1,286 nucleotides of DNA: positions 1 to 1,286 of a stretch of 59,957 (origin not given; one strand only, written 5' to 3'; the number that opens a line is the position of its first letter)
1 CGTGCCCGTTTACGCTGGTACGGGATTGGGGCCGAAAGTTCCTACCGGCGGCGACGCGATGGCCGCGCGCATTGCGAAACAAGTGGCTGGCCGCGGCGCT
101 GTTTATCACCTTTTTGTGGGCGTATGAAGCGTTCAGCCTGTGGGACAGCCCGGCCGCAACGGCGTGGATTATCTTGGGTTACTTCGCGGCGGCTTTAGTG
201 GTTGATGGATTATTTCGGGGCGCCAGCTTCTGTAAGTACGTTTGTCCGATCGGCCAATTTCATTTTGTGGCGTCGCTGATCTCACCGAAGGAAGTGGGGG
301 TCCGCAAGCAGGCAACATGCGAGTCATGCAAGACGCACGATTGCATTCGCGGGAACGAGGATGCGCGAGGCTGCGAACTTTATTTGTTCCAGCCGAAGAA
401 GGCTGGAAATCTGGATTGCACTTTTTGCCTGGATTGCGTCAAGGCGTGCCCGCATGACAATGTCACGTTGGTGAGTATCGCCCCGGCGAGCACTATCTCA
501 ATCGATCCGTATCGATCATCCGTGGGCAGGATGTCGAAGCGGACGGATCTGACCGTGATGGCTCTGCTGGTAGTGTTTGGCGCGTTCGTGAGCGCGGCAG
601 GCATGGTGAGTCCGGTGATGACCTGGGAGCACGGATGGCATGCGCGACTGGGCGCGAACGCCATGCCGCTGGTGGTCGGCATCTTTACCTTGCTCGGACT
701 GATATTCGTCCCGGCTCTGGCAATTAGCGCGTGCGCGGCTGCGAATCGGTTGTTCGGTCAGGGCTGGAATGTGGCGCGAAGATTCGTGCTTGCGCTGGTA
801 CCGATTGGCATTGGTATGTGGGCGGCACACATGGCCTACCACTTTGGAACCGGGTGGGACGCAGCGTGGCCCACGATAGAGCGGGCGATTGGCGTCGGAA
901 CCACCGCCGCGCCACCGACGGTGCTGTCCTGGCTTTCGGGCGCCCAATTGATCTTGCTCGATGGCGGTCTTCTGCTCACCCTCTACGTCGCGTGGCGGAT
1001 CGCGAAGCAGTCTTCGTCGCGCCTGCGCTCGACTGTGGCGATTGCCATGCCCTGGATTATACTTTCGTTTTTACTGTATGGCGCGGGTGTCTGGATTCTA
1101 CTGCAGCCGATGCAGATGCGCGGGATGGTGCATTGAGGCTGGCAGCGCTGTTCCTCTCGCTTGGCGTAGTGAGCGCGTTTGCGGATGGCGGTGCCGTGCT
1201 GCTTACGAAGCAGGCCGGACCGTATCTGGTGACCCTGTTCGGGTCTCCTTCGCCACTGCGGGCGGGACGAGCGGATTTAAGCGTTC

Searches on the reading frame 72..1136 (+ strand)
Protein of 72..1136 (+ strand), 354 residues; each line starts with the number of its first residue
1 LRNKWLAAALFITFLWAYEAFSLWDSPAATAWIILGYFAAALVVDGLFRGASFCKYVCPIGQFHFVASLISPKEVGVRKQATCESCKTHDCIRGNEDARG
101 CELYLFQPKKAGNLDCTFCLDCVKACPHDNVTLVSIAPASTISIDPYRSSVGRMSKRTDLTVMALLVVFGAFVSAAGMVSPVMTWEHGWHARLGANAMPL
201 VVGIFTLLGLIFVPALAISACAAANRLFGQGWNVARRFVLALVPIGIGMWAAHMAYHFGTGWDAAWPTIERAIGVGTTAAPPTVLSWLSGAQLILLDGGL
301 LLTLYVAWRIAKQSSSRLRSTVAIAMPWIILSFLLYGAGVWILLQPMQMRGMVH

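Call 65: search_protein_families(library=pfam, proteins=[window:72-1136:+], max_evalue=0.01)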
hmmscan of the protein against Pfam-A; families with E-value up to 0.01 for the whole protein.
window:72-1136:+ (354 aa): 3 families
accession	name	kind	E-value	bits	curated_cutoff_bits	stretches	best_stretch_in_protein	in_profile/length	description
PF12801.12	Fer4_5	-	0.0024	18.2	22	1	38-66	8-36/48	4Fe-4S binding domain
PF00037.32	Fer4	-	0.005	17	21.1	1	115-129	7-21/24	4Fe-4S binding domain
PF13237.11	Fer4_10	-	0.01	16.2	25.5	1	115-128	8-21/53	4Fe-4S dicluster domain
